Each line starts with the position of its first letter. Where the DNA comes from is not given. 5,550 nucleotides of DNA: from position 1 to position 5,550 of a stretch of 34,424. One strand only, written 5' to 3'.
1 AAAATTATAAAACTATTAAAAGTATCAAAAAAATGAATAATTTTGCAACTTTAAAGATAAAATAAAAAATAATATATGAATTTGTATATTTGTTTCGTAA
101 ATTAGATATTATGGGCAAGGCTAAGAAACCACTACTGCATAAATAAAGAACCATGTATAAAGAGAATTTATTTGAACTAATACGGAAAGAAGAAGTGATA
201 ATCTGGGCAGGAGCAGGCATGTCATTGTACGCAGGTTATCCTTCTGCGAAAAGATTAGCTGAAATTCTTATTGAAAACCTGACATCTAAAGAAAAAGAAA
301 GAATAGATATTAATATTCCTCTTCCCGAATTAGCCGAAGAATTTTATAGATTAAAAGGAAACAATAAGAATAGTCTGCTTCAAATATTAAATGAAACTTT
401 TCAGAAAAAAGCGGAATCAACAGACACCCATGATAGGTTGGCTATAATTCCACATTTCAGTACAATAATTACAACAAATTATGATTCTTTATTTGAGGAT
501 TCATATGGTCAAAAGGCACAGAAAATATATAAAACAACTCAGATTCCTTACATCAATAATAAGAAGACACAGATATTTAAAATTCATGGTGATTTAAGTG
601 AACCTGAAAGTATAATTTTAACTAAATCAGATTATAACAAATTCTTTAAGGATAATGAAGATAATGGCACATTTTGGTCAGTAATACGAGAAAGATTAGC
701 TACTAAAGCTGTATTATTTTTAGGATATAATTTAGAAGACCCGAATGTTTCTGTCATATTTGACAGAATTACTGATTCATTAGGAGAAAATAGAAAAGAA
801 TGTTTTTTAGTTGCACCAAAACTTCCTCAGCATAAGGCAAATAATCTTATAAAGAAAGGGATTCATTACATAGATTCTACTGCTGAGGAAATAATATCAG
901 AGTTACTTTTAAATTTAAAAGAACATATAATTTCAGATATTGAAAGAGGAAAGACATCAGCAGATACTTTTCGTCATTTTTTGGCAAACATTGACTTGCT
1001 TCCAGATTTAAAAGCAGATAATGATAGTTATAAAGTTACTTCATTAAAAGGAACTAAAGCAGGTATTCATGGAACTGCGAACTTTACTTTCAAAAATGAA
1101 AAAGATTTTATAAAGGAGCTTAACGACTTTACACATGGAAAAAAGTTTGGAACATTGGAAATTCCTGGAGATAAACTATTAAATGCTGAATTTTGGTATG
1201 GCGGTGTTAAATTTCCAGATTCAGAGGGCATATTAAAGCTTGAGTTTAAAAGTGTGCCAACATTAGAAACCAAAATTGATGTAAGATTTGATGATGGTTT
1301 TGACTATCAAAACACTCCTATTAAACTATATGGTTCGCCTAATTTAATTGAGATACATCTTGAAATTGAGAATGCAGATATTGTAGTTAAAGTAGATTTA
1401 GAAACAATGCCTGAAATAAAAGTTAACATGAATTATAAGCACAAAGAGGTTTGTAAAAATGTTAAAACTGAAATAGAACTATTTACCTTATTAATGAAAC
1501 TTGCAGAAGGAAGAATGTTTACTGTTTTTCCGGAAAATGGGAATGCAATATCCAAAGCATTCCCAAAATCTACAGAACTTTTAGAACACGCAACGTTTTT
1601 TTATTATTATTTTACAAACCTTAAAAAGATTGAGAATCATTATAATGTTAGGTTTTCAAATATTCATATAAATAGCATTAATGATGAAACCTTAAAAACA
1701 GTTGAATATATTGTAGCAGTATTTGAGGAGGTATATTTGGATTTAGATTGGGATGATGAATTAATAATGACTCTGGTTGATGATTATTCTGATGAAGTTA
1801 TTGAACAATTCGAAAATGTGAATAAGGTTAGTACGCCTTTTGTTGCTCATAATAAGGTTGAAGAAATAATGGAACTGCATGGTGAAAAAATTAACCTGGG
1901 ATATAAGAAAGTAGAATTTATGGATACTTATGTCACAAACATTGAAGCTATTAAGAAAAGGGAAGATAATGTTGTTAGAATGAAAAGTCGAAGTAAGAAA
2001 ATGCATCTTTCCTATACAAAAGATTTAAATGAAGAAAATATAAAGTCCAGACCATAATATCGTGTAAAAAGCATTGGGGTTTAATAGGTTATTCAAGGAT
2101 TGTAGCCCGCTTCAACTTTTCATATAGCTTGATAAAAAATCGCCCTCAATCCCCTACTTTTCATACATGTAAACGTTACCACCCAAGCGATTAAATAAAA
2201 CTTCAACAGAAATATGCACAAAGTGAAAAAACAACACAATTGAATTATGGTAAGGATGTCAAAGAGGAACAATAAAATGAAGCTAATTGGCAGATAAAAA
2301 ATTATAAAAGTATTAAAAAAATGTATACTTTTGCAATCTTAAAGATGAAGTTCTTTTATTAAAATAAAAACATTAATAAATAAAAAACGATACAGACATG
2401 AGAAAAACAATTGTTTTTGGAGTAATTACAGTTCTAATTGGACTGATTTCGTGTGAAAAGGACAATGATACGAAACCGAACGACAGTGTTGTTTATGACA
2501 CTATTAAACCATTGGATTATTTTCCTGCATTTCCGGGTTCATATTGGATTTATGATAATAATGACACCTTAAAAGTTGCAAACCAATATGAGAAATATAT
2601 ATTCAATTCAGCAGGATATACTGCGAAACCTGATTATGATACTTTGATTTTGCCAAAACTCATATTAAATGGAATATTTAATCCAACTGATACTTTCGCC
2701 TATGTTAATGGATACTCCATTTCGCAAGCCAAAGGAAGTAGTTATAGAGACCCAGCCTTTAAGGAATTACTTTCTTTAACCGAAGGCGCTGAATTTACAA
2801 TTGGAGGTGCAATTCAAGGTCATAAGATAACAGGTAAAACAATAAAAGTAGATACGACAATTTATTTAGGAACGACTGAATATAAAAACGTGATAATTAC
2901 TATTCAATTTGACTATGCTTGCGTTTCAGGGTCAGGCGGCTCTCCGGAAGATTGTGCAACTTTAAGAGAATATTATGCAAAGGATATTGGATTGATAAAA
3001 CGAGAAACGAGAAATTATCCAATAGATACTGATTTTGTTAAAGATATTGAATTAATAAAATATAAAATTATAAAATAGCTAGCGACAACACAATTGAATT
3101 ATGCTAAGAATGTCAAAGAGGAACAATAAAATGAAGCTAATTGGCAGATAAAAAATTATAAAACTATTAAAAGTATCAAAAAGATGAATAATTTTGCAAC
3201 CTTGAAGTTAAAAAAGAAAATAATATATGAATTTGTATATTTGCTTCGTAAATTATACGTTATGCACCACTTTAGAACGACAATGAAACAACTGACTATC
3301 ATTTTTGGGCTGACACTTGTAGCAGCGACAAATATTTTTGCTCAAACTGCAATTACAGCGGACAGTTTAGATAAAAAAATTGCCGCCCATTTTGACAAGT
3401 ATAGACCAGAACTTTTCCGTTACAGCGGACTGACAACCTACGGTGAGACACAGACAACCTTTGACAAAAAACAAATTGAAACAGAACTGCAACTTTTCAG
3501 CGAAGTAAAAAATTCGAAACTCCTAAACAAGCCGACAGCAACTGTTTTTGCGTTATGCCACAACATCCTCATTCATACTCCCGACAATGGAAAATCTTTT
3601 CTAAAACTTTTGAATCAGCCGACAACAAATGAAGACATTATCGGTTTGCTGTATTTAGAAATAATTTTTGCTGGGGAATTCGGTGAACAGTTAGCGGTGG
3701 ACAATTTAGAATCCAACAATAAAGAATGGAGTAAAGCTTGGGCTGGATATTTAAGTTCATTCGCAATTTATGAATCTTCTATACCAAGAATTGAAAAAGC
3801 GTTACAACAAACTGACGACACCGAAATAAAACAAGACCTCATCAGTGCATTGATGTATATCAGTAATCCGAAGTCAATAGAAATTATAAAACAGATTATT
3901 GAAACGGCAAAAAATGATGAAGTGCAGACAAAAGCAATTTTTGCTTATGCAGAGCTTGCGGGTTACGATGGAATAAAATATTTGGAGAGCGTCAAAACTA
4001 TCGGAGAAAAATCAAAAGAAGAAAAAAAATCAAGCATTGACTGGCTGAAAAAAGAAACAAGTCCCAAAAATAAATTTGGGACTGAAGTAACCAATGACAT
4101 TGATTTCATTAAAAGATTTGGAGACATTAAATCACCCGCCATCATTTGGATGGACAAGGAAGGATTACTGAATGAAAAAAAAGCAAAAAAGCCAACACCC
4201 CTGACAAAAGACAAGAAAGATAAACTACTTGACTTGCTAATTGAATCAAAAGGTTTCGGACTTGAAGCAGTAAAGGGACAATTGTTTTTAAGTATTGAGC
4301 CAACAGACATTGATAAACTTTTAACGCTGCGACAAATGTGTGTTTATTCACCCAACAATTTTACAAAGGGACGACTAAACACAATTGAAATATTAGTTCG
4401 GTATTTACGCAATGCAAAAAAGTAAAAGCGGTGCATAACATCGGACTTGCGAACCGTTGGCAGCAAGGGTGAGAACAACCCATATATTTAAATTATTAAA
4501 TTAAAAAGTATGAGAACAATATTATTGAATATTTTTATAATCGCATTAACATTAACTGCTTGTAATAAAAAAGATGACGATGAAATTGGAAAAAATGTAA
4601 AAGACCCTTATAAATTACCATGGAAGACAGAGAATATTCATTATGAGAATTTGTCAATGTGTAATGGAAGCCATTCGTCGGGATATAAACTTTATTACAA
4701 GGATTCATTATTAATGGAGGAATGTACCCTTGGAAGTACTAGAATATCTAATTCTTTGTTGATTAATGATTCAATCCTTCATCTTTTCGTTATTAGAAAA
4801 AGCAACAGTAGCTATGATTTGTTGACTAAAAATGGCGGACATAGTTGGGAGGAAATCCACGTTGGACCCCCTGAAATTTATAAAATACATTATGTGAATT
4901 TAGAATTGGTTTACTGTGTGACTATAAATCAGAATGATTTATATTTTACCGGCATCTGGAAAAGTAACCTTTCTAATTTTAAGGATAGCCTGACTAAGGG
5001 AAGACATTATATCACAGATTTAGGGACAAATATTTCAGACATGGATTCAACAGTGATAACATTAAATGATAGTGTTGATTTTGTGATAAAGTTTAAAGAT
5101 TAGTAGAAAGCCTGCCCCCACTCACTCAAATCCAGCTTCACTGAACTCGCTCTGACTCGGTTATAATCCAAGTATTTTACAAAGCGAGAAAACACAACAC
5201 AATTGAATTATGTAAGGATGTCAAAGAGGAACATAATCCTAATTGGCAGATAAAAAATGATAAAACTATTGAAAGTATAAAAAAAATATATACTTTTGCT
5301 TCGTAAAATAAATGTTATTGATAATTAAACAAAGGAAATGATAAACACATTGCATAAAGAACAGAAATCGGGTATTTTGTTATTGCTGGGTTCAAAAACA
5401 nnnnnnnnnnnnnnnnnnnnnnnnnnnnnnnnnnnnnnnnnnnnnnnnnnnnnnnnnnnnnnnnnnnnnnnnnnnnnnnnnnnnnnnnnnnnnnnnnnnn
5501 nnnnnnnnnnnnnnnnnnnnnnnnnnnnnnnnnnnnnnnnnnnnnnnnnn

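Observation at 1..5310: A promoter-carrying junction repeat punctuates a same-strand gene-cassette array (integron- or rAID-like architecture)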

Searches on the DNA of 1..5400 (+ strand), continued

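Call 88: search_with_rna_model(model_id=R1, sources=[L042, L043, L044], max_evalue=1, show_alignments=3)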
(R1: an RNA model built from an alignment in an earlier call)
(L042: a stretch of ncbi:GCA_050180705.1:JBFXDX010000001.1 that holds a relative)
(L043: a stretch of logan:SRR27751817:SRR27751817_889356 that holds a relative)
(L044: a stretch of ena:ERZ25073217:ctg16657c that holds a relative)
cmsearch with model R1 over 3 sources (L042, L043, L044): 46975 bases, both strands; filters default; matches with E-value up to 1: 3.
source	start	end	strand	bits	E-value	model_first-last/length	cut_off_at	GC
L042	9837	9970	+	82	1.8e-19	1-134/134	no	0.38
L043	942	1075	+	82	1.8e-19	1-134/134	no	0.38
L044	11895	12082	+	35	2.7e-07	1-134/134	no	0.37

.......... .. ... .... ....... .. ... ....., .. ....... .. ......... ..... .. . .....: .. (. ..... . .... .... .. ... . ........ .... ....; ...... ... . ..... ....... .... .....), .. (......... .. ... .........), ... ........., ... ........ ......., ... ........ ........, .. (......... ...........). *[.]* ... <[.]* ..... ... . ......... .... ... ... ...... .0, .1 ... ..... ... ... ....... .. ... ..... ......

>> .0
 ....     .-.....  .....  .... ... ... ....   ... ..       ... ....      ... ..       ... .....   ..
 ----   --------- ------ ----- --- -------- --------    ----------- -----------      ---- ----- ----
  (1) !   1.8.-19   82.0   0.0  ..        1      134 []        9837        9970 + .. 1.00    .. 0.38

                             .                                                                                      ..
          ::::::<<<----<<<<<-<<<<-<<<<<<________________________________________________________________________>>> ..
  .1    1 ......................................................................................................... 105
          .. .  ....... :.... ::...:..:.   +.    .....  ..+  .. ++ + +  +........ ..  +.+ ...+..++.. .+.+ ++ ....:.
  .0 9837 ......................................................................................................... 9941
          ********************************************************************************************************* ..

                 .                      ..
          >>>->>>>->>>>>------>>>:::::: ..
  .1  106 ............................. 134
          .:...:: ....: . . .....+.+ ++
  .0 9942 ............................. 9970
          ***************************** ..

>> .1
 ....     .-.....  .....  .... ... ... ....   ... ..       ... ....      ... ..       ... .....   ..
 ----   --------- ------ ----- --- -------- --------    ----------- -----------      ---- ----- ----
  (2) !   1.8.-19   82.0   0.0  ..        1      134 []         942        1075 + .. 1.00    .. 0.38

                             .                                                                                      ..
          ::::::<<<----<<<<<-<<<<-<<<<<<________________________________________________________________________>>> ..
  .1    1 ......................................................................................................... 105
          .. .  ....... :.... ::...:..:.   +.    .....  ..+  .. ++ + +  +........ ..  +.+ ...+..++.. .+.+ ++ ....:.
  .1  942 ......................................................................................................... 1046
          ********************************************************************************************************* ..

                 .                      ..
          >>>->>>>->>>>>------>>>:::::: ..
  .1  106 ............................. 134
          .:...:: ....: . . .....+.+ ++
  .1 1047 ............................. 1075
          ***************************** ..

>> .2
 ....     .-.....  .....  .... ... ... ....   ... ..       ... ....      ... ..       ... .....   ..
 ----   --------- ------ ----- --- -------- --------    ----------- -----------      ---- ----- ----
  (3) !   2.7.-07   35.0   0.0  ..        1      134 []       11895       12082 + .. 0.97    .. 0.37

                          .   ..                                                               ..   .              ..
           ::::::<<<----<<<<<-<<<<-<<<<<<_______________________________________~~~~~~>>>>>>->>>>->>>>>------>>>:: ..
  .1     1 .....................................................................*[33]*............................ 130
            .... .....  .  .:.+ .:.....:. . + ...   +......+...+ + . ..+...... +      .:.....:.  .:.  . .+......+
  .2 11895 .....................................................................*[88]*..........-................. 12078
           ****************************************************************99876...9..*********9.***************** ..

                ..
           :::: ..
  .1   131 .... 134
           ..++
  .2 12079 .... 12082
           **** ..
